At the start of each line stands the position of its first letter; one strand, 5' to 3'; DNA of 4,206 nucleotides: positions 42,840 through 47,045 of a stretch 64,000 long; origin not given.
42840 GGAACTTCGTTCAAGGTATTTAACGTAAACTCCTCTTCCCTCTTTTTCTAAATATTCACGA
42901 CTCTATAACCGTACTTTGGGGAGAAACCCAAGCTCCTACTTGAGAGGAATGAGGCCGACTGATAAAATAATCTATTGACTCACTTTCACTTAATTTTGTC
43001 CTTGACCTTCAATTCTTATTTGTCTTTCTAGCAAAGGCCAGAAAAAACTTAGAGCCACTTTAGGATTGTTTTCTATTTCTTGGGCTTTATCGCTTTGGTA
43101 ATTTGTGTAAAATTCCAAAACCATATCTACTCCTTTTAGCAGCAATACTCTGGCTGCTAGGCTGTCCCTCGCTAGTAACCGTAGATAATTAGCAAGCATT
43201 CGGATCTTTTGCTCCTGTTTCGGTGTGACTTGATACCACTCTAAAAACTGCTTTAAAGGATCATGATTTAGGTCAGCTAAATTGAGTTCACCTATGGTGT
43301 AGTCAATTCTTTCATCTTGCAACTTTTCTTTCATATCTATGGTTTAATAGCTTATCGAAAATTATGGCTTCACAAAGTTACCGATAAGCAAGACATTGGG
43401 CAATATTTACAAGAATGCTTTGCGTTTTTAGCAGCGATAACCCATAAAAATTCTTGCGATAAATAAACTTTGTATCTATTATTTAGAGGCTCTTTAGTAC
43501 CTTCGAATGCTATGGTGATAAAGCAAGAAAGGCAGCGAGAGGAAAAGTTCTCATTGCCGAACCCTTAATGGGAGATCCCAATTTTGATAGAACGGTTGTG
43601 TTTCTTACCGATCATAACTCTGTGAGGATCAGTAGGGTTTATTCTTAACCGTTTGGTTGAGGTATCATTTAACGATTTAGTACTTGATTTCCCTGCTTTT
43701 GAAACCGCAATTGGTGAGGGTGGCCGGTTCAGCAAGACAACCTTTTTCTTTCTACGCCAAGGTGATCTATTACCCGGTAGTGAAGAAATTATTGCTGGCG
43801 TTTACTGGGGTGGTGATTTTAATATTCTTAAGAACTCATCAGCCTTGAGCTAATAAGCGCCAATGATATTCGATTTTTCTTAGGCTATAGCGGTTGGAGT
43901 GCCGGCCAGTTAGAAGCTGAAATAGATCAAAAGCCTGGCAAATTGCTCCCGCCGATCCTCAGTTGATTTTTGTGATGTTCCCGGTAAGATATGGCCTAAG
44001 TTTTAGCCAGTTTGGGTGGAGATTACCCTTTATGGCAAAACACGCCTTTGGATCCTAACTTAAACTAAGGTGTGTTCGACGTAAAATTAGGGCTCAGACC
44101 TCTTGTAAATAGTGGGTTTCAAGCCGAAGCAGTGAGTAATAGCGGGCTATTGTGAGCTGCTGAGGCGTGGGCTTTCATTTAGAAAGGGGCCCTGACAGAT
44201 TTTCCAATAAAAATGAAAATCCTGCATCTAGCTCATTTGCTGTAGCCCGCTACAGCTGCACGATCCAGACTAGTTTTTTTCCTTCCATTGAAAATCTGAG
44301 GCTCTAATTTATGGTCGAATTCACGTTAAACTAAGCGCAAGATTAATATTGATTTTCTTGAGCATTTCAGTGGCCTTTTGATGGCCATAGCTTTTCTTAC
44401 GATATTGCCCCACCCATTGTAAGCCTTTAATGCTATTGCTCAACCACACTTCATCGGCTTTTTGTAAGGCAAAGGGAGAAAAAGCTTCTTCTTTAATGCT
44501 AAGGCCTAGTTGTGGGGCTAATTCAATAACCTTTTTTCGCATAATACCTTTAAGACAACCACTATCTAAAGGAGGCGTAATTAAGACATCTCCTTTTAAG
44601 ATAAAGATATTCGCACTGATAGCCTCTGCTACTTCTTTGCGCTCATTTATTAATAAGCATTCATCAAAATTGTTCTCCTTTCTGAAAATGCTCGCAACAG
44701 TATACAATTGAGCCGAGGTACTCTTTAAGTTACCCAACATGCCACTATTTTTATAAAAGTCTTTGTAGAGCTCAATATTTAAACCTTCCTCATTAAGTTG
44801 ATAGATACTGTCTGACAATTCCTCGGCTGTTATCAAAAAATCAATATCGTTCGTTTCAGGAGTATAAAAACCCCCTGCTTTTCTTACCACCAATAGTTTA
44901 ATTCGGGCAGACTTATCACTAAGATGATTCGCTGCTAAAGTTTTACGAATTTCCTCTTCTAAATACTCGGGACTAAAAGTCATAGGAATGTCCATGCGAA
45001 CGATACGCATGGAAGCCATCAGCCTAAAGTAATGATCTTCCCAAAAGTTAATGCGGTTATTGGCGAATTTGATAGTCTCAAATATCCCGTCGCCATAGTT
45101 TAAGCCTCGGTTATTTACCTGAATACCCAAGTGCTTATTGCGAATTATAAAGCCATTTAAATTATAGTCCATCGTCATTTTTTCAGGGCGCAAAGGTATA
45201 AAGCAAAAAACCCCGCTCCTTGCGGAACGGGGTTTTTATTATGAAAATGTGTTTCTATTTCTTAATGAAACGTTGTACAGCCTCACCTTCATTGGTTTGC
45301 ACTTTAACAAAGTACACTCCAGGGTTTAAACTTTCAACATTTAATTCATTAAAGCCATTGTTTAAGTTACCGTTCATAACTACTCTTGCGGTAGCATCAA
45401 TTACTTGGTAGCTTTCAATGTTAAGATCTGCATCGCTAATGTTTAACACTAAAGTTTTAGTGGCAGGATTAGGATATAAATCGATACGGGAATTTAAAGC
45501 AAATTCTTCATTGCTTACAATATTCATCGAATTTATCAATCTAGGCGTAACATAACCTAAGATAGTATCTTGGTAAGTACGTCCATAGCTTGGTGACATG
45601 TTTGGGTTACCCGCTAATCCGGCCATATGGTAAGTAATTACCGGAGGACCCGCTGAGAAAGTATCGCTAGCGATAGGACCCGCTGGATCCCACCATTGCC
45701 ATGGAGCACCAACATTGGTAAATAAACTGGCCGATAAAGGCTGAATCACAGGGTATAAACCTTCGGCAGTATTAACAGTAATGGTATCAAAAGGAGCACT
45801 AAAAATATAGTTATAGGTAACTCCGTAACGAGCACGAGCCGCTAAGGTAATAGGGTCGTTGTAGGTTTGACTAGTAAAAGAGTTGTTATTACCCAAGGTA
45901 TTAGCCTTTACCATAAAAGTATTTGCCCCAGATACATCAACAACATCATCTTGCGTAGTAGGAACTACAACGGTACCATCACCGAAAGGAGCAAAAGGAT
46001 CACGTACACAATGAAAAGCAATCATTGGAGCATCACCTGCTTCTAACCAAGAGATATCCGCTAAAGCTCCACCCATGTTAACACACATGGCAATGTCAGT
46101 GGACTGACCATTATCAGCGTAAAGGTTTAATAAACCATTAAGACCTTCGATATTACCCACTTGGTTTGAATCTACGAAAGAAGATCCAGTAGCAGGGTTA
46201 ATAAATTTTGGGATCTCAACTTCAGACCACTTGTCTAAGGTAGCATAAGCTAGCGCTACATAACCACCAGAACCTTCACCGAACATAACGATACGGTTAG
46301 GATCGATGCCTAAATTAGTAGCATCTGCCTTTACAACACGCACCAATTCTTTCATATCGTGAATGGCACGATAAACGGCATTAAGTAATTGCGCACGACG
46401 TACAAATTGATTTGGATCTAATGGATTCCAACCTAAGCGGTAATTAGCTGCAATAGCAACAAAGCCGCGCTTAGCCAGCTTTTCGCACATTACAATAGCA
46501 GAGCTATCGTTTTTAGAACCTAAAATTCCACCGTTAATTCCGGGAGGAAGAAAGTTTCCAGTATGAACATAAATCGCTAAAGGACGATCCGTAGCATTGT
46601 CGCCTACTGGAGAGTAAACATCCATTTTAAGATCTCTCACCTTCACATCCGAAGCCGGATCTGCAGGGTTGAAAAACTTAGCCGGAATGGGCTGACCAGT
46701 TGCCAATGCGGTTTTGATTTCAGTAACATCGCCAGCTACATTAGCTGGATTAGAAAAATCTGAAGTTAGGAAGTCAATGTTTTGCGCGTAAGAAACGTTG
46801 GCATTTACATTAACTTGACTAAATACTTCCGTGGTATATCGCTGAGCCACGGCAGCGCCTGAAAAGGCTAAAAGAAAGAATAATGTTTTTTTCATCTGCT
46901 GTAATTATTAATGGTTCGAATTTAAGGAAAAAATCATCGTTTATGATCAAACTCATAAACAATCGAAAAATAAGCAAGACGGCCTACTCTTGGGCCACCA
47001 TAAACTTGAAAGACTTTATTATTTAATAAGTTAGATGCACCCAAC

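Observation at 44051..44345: One insertion into a convergent gene overlap leaves both proteins essentially unchanged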

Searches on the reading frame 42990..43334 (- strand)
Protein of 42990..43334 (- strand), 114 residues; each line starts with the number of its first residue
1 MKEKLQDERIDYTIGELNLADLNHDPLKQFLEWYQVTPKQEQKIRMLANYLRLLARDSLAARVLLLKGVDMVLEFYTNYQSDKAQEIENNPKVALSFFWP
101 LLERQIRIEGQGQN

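Call 8: search_protein_families(library=pfam, proteins=[window:42990-43334:-])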
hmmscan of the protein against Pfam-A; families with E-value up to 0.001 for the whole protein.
window:42990-43334:- (114 aa): 2 families
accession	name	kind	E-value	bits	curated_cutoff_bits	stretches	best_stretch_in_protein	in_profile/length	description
PF01243.27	PNPOx_N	-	8.3e-08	33.1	28.1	1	75-111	41-72/120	Pyridoxamine 5'-phosphate oxidase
PF12766.13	Pyridox_oxase_2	-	3e-05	25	26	1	70-111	53-95/100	Pyridoxamine 5'-phosphate oxidase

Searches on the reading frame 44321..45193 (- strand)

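Call 8: search_protein_families(library=pfam, proteins=[window:44321-45193:-])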
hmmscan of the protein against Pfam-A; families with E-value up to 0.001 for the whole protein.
window:44321-45193:- (290 aa): 1 family
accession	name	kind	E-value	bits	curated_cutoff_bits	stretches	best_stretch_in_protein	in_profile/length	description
PF01063.24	Aminotran_4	-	6.7e-52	177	28.5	1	36-261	1-220/223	Amino-transferase class IV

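Call 42: search_protein_families(library=ncbifam, proteins=[window:44321-45193:-])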
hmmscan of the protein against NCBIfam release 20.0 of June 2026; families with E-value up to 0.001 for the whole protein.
window:44321-45193:- (290 aa): 23 families
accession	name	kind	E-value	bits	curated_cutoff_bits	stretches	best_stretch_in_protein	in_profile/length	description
TIGR03461.1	pabC_Proteo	equivalog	2.2e-41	141.8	176.85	1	23-280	9-261/262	aminodeoxychorismate lyase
NF006185.0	PRK08320.1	subfamily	5.6e-38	130.8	363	1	12-281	7-275/292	branched-chain amino acid aminotransferase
NF004761.0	PRK06092.1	equivalog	1.3e-36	126.2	260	1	23-281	11-264/268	aminodeoxychorismate lyase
NF005146.0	PRK06606.1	equivalog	1.3e-32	113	279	1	12-282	11-285/307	branched-chain amino acid transaminase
TIGR01122.1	ilvE_I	equivalog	4.3e-31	108.2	245.55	1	12-281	2-276/298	branched-chain-amino-acid transaminase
NF005800.0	PRK07650.1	equivalog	9.1e-30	103.9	308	1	11-274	4-262/290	aminodeoxychorismate lyase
NF005209.0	PRK06680.1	subfamily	1.5e-27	96.3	320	1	12-280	7-272/286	D-amino-acid transaminase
NF009126.0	PRK12479.1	equivalog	1.5e-26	93.3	518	1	12-282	8-277/299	branched-chain-amino-acid transaminase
NF005726.0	PRK07544.1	equivalog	9.3e-26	90.6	396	1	12-278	15-280/295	branched-chain amino acid aminotransferase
TIGR01121.1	D_amino_aminoT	equivalog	2.6e-24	85.9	277.45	1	12-281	4-267/276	D-amino-acid transaminase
NF005729.0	PRK07546.1-3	equivalog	1.7e-15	57.3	175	1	156-258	92-187/196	hypothetical protein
NF009066.0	PRK12400.1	equivalog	7.2e-15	55.2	538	2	175-252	169-245/290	D-amino-acid transaminase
NF005888.0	PRK07849.1-3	equivalog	6.1e-14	51.6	273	1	24-257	29-262/298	aminodeoxychorismate lyase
NF005886.0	PRK07849.1-1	equivalog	7.2e-14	51.7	253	1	31-260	35-263/291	aminodeoxychorismate lyase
NF009896.0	PRK13356.1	equivalog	1.2e-13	50.8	262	1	172-281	169-278/287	branched-chain amino acid aminotransferase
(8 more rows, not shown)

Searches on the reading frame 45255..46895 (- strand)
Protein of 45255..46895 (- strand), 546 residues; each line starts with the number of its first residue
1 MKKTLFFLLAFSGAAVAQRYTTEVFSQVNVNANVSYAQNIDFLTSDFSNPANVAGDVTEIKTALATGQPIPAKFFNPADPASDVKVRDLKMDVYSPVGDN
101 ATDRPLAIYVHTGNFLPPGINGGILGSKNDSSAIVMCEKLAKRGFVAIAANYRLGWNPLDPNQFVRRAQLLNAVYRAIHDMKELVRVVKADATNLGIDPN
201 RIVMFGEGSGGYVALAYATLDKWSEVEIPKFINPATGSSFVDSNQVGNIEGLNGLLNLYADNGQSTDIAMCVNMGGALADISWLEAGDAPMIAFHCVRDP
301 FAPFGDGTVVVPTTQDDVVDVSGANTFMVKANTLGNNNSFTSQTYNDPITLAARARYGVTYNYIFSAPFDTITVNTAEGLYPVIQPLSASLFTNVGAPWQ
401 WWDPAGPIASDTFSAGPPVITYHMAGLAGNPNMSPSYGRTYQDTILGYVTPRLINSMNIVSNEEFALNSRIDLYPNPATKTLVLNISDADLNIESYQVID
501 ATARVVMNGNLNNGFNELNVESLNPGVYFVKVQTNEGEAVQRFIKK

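Call 8: search_protein_families(library=pfam, proteins=[window:45255-46895:-])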
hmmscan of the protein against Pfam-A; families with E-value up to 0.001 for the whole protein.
window:45255-46895:- (546 aa): 4 families
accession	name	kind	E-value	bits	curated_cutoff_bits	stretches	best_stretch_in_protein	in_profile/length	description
PF18962.6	Por_Secre_tail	-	6.6e-12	46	27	1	473-544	1-74/75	Secretion system C-terminal sorting domain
PF20434.5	BD-FAE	-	1.1e-11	45.1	26.8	1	91-260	1-150/215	BD-FAE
PF00135.34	COesterase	-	1.4e-05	24.7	27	1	89-216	86-199/515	Carboxylesterase family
PF07859.19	Abhydrolase_3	-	0.00019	21.7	25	1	176-222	47-93/210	alpha/beta hydrolase fold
